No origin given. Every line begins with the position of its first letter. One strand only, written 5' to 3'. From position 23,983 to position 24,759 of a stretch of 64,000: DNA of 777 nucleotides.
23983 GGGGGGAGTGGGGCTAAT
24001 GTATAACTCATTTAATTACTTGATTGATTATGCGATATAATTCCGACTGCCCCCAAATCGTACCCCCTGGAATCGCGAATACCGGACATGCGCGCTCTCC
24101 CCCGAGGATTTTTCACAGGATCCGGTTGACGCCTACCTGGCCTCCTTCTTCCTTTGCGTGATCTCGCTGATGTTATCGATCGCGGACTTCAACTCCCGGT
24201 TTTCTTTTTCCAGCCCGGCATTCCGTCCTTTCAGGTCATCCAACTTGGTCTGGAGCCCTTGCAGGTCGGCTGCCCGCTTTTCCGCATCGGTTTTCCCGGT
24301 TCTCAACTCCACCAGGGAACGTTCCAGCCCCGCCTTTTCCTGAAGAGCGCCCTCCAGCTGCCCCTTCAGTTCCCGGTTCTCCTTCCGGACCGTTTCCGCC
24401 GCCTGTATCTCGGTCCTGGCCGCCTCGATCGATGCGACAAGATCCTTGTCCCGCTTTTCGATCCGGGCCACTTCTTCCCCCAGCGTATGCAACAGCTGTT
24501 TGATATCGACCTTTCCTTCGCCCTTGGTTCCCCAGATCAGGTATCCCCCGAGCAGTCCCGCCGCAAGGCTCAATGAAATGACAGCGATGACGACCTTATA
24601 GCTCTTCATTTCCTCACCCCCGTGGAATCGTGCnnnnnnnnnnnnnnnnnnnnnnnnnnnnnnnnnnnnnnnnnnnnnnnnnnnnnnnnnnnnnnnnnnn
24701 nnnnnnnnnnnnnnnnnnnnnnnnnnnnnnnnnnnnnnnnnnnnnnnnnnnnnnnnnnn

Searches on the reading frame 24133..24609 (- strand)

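Call 45: search_protein_families(library=pfam, proteins=[window:24133-24609:-], max_evalue=0.001)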
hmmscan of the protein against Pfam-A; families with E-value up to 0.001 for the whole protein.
window:24133-24609:- (158 aa): 1 family
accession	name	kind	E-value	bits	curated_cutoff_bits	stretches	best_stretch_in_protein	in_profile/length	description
PF13851.11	GAS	-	0.00039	20.3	32.3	0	67-149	45-127/200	Growth-arrest specific micro-tubule binding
